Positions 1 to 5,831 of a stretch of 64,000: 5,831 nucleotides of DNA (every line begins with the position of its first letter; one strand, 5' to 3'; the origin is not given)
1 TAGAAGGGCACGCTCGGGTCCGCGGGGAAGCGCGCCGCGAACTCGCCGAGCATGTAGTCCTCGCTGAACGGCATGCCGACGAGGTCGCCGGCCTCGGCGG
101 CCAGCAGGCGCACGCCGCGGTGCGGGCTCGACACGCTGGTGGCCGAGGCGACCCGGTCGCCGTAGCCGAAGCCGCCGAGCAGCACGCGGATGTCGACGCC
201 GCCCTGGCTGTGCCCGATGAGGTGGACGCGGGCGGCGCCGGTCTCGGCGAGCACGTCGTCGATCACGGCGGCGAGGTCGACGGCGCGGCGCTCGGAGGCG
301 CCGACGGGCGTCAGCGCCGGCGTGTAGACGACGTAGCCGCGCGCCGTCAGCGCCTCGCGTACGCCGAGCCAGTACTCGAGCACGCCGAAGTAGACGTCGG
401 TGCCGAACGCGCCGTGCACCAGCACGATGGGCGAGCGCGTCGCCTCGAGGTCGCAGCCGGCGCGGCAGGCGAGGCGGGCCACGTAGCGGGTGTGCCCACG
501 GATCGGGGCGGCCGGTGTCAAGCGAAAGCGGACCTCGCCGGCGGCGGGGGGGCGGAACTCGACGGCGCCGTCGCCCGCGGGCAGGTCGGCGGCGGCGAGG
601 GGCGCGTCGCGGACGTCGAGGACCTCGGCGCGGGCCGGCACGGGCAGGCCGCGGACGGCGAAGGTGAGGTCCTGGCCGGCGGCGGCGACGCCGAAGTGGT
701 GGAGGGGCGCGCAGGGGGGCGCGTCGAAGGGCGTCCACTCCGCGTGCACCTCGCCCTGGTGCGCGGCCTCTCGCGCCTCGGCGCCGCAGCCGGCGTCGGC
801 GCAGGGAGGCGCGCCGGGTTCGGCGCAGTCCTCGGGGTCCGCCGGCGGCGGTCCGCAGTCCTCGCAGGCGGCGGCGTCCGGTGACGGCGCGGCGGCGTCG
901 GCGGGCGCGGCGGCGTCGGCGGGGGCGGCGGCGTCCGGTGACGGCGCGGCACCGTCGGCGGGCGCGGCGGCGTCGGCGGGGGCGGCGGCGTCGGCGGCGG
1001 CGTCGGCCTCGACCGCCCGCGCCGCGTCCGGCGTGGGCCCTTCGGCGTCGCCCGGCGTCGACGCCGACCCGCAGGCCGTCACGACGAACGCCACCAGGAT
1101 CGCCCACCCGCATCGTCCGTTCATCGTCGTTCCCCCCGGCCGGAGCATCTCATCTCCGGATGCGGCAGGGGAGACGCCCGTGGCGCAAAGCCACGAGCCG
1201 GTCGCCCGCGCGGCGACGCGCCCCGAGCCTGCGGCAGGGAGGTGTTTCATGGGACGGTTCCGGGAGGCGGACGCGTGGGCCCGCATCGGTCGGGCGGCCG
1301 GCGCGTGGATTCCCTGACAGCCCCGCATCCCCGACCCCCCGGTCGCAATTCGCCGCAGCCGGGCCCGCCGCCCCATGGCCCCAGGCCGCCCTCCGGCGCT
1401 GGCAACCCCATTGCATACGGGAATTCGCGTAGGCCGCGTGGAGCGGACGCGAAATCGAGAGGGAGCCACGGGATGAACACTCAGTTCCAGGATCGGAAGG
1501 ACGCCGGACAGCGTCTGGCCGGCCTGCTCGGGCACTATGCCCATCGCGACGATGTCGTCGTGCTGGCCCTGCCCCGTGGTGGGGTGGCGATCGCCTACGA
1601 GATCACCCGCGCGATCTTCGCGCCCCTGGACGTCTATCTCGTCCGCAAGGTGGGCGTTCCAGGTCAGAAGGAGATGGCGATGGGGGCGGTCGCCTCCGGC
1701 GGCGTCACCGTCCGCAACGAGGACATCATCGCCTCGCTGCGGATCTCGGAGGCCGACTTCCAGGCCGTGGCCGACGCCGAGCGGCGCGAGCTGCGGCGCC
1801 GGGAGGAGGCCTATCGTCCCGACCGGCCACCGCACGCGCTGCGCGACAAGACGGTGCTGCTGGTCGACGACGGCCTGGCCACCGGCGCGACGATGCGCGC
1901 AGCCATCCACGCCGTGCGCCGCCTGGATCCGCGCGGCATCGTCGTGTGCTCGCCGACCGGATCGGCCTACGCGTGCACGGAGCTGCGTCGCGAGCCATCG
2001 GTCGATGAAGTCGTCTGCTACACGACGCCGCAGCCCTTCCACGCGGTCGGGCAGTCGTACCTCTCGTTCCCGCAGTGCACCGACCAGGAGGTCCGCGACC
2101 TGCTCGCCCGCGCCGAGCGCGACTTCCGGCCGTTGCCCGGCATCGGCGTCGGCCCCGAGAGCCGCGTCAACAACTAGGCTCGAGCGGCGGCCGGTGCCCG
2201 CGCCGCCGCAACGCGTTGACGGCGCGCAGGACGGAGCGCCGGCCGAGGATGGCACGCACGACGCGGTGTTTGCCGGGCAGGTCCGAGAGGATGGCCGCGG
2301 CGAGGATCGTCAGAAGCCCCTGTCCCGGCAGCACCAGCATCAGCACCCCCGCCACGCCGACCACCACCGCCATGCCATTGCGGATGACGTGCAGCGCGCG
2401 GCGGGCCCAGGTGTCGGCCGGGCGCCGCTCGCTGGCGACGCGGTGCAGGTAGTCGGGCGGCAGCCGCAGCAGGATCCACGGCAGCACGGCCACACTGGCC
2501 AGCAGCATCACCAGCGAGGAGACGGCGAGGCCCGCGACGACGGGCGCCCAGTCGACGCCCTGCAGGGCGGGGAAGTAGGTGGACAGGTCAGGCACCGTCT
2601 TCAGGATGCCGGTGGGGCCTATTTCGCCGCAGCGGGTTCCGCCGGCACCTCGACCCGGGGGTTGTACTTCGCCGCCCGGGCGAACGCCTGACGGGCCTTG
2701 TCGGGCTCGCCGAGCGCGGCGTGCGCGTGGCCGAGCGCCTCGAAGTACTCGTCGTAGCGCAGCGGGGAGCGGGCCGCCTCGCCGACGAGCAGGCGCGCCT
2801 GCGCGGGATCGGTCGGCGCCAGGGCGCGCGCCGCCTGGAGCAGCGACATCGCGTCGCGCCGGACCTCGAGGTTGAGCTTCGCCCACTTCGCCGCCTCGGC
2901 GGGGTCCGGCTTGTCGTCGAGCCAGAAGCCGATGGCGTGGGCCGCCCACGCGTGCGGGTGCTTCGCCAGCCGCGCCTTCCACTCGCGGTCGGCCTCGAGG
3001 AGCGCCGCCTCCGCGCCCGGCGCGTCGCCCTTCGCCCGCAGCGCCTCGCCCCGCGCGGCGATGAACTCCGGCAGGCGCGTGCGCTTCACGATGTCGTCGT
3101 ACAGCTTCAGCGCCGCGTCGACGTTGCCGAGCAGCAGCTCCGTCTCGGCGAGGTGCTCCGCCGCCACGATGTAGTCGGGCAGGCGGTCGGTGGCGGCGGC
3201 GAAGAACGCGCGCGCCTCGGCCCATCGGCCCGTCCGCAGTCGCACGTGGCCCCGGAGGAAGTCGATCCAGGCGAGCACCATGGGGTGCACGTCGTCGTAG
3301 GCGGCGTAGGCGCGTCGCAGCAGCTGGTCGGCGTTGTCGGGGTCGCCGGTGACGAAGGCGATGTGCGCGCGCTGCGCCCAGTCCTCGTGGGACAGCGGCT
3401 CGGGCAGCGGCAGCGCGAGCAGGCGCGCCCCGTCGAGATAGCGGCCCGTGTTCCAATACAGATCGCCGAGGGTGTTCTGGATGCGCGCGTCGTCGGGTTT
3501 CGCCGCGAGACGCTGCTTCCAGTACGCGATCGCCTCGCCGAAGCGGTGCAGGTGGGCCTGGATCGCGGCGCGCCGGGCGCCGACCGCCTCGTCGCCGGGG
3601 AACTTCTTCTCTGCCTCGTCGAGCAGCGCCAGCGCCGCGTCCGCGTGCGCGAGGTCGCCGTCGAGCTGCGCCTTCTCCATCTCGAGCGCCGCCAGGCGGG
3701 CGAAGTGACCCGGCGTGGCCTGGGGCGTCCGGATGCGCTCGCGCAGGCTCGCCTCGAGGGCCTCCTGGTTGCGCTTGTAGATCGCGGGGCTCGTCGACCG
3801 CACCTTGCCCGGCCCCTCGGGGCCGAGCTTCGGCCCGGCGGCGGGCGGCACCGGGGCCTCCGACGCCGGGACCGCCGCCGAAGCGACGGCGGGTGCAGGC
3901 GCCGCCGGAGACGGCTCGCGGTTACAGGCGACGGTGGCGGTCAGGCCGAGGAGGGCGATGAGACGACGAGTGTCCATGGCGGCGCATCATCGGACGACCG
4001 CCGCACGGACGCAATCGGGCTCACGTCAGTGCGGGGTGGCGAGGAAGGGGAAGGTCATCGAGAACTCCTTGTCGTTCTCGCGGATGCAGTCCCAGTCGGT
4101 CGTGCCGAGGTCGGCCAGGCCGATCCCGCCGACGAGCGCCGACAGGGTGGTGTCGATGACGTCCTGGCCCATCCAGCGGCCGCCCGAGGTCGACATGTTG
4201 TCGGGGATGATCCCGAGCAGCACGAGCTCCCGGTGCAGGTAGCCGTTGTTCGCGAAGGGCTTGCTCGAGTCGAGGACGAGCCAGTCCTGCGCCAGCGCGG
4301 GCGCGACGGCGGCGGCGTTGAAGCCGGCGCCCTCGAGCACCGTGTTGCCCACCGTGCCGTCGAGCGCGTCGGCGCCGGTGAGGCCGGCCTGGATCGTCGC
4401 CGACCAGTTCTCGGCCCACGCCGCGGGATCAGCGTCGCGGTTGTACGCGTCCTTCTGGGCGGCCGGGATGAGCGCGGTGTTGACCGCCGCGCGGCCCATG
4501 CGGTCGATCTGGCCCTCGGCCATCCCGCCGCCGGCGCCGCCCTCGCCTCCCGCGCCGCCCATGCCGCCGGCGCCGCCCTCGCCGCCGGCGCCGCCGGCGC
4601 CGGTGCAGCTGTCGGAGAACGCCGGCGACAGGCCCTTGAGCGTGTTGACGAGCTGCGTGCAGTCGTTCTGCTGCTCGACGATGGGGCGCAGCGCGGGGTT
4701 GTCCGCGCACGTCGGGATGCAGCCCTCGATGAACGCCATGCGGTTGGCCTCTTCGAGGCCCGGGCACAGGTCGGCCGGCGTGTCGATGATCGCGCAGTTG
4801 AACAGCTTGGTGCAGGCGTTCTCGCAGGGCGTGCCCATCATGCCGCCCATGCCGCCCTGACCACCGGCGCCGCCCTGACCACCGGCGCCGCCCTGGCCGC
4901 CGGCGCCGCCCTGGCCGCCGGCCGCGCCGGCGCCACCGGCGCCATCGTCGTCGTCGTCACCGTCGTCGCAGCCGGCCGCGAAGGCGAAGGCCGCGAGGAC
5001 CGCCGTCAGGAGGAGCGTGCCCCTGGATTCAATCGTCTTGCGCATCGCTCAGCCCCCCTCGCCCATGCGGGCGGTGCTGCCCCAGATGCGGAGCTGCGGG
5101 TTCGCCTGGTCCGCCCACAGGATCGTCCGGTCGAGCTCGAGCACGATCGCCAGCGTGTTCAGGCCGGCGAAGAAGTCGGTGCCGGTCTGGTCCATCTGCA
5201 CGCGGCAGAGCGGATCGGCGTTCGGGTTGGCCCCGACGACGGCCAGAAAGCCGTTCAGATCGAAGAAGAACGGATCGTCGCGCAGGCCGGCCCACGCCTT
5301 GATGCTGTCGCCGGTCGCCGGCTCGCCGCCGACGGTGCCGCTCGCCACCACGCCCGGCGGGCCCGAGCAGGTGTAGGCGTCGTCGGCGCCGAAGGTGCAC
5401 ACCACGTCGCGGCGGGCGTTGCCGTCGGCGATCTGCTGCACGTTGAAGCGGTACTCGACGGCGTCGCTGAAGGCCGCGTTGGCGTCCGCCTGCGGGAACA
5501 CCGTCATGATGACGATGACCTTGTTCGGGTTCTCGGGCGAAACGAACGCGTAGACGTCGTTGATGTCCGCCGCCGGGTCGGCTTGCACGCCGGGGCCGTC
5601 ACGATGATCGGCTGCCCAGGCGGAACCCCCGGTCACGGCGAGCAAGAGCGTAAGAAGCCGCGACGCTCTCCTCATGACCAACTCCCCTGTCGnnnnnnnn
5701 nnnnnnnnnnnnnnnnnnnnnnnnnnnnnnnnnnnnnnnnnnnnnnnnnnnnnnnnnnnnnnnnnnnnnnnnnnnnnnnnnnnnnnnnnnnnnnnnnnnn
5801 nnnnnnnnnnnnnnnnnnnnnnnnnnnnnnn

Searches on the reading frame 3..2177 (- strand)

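Call 68: search_protein_families(library=pfam, proteins=[window:3-2177:-], max_evalue=0.001)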
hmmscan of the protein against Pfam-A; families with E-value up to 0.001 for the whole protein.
window:3-2177:- (725 aa): 3 families
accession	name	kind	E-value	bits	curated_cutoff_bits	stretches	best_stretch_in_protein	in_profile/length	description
PF00561.26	Abhydrolase_1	-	1.8e-09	38.1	25.8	1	583-685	2-103/245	alpha/beta hydrolase fold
PF02089.21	Palm_thioest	-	0.00011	22.5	26.8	1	635-692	54-116/254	Palmitoyl protein thioesterase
PF24708.1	Lip_C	-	0.00053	19.3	27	0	581-661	2-89/380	Lipase-like, C-terminal domain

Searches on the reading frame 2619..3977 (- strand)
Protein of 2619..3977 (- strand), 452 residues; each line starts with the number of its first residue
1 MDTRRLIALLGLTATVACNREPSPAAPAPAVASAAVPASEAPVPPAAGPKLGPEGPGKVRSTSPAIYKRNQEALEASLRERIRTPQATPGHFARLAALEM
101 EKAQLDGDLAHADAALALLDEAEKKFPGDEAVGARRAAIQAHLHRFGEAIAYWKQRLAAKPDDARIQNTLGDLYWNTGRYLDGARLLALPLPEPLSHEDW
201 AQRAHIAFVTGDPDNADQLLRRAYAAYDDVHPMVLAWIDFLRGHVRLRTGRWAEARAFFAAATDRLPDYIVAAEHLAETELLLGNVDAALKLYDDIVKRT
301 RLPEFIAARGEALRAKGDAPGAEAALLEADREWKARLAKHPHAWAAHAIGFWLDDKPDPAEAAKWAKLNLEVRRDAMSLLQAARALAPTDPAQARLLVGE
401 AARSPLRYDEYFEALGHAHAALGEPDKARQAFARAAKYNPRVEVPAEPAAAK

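Call 64: search_protein_families(library=pfam, proteins=[window:2619-3977:-], max_evalue=0.001)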
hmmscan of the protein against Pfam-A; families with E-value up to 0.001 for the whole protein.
window:2619-3977:- (452 aa): 9 families
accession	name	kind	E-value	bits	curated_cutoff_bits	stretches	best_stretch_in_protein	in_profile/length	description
PF13428.12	TPR_14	-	1.4e-14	53.6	23.5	0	413-437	5-29/44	Tetratricopeptide repeat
PF07719.23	TPR_2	-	8.9e-13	47.7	27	1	410-441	2-33/34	Tetratricopeptide repeat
PF14559.12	TPR_19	-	5.2e-11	43.1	25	1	248-304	3-60/68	Tetratricopeptide repeat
PF13181.12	TPR_8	-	2.4e-08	33.9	25.7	0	413-440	5-32/34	Tetratricopeptide repeat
PF13424.12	TPR_12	-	3.4e-08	34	30.1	1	237-296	4-71/77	Tetratricopeptide repeat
PF00515.34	TPR_1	-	1.2e-07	31.6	27.8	0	415-440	7-32/34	Tetratricopeptide repeat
PF13432.12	TPR_16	-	4.2e-07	30.7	32.7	1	241-298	2-59/65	Tetratricopeptide repeat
PF23914.1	TPR_CcmH_CycH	-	0.00019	21.8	42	0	415-441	56-82/158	Cytochrome c-type biogenesis protein H TPR domain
PF09976.15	TPR_21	-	0.00051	20.3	25.5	0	91-180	73-162/193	Tetratricopeptide repeat-like domain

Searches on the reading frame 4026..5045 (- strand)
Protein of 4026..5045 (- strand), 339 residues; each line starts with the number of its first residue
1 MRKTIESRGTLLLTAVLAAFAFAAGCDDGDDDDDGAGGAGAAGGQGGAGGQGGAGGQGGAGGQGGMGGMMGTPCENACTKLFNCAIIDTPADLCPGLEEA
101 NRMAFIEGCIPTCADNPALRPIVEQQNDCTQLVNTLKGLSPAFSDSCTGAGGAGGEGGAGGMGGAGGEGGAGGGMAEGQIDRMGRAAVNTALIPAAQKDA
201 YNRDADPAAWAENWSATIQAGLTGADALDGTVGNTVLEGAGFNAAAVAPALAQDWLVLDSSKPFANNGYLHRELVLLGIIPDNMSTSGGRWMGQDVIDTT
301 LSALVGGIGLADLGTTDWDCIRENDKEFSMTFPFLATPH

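Call 68: search_protein_families(library=pfam, proteins=[window:4026-5045:-], max_evalue=0.001)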
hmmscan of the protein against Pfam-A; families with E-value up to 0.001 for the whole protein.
window:4026-5045:- (339 aa): 1 family
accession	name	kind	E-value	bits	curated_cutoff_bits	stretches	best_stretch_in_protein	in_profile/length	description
PF14224.11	DUF4331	-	9.4e-10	38.7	27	1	179-338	254-421/421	Domain of unknown function (DUF4331)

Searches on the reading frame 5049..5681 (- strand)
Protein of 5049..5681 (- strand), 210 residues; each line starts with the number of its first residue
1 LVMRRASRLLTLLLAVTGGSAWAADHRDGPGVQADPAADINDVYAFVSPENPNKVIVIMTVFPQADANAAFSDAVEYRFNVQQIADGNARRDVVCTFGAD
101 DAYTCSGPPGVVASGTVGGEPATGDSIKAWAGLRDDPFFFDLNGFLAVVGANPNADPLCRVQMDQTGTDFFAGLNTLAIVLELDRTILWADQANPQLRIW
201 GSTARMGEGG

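Call 68: search_protein_families(library=pfam, proteins=[window:5049-5681:-], max_evalue=0.001)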
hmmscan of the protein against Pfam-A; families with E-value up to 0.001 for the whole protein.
window:5049-5681:- (210 aa): 1 family
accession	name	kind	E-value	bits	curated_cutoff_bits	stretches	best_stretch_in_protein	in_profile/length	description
PF14224.11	DUF4331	-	1e-25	91.3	27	2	25-97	2-77/421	Domain of unknown function (DUF4331)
